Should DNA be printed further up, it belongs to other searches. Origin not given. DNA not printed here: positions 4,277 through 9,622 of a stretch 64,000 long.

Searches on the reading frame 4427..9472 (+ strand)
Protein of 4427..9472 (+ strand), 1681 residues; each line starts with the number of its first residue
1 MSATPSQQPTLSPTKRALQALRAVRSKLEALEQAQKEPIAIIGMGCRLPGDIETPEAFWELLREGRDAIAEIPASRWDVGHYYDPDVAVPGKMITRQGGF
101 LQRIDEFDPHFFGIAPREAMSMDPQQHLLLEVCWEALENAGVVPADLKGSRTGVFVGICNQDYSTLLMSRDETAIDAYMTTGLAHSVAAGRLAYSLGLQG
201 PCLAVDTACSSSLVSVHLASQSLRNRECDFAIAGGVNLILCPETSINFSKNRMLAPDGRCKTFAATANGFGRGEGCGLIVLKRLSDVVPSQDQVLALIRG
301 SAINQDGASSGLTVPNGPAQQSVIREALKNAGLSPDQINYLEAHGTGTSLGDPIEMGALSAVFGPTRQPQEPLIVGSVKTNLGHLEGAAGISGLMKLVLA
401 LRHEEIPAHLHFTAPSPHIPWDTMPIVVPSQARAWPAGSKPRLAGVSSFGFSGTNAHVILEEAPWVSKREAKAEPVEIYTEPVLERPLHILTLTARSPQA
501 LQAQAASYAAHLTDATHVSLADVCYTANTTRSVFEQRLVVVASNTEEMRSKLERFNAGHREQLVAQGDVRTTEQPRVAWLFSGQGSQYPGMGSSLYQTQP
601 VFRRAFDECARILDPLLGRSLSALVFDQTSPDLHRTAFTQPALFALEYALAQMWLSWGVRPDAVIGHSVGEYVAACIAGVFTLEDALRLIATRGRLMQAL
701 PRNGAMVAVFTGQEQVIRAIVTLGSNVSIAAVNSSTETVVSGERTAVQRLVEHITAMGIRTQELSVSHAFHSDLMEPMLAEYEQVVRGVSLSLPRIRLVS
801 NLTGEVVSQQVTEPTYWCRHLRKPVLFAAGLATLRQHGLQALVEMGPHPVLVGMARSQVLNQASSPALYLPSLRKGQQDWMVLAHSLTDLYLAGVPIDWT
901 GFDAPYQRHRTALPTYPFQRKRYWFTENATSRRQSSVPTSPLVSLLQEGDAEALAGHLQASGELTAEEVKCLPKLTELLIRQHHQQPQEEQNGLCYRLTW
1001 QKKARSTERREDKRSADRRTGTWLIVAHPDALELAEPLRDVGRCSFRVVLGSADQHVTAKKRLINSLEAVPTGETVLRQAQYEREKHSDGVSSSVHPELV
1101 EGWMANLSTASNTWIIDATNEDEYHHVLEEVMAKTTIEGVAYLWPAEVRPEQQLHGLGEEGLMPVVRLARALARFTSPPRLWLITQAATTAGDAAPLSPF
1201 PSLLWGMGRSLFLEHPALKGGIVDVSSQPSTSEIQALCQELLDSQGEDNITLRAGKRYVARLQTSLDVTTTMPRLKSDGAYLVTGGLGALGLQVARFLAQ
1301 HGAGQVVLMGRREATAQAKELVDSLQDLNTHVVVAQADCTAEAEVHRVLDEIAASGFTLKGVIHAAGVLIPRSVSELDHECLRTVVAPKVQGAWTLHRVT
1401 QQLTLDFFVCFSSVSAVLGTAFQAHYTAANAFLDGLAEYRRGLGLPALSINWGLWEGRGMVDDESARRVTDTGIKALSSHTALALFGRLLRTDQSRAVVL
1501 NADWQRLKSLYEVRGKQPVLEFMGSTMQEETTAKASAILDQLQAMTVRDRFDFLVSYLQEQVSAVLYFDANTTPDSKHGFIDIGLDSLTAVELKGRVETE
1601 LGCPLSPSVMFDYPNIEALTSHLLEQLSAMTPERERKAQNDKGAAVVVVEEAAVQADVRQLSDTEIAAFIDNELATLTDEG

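Call 4: search_protein_families(library=pfam, proteins=[window:4427-9472:+], max_evalue=0.001)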
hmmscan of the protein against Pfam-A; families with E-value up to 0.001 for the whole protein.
window:4427-9472:+ (1681 aa): 13 families
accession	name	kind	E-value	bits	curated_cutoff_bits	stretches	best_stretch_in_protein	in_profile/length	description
PF00109.32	ketoacyl-synt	-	9.8e-101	337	20.8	1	37-286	2-251/252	Beta-ketoacyl synthase, N-terminal domain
PF00698.26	Acyl_transf_1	-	1e-67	229.4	32.7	1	579-885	2-306/319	Acyl transferase domain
PF08659.16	KR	-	6.6e-63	212.3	22.6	1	1279-1456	1-179/180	KR domain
PF02801.28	Ketoacyl-synt_C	-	1.1e-43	148.4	20.8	1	295-412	1-118/119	Beta-ketoacyl synthase, C-terminal domain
PF22621.2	CurL-like_PKS_C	-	1e-20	73.9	27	1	489-552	1-64/64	CurL-like, PKS C-terminal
PF16197.11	KAsynt_C_assoc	-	1.8e-18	67.4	33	1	415-537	1-107/111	Ketoacyl-synthetase C-terminal extension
PF00106.31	adh_short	-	8.3e-13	48.7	26.6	1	1282-1438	4-161/195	short chain dehydrogenase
PF00550.31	PP-binding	-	4.9e-12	46.4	20.8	1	1557-1623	2-67/67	Phosphopantetheine attachment site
PF22336.2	RhiE-like_linker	-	2.7e-09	37.3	27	1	493-558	2-66/67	RhiE-like, KS-MAT linker domain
PF13561.12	adh_short_C2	-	3.3e-09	37.1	27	1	1290-1439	8-156/236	Enoyl-(Acyl carrier protein) reductase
PF00108.29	Thiolase_N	-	1.8e-05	24.7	26.4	1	186-237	60-113/260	Thiolase, N-terminal domain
PF01370.27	Epimerase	-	0.00015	21.7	20.9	1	1282-1459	2-176/240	NAD dependent epimerase/dehydratase family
PF23297.2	ACP_SdgA_C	-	0.00097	19.6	27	0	1576-1633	32-89/95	Highly reducing polyketide synthase sdgA, C-terminal ACP domain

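Call 22: find_encoding_contigs(protein=window:4427-9472:+, flank=10000, max_places=4)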
Protein window:4427-9472:+ (1681 aa): 3 contigs read that carry it; 2 places shown.
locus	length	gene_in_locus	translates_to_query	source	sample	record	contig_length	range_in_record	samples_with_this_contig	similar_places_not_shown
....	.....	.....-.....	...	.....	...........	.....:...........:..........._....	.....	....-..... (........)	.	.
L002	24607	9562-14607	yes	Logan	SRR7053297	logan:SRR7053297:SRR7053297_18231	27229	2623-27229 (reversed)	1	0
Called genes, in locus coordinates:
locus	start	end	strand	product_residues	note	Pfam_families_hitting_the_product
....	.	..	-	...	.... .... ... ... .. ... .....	-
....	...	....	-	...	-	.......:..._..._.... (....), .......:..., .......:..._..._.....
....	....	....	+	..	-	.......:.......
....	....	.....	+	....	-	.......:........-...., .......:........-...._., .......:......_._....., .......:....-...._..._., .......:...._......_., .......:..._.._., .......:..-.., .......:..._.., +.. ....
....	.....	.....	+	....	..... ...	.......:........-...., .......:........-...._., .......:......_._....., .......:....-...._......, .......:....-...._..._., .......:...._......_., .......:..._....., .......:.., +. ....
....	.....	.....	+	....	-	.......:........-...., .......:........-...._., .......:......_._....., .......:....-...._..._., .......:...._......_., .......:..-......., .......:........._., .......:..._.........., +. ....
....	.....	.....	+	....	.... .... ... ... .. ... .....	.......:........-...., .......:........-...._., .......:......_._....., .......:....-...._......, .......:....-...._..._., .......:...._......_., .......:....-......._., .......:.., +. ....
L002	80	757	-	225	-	PF03050:DDE_Tnp_IS66 (weak), PF00665:rve, PF13610:DDE_Tnp_IS240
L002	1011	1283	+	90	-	PF19549:DUF6072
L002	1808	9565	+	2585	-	PF00109:ketoacyl-synt, PF02801:Ketoacyl-synt_C, PF16197:KAsynt_C_assoc, PF22621:CurL-like_PKS_C, PF00698:Acyl_transf_1, PF21089:PKS_DH_N, PF14765:PS-DH, PF18558:HTH_51, +14 more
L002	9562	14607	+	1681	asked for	PF00109:ketoacyl-synt, PF02801:Ketoacyl-synt_C, PF16197:KAsynt_C_assoc, PF22336:RhiE-like_linker, PF22621:CurL-like_PKS_C, PF00698:Acyl_transf_1, PF00106:adh_short, PF08659:KR, +3 more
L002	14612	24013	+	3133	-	PF00109:ketoacyl-synt, PF02801:Ketoacyl-synt_C, PF16197:KAsynt_C_assoc, PF22621:CurL-like_PKS_C, PF00698:Acyl_transf_1, PF00550:PP-binding, PF00202:Aminotran_3, PF00296:Bac_luciferase, +7 more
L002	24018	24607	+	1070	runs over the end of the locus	?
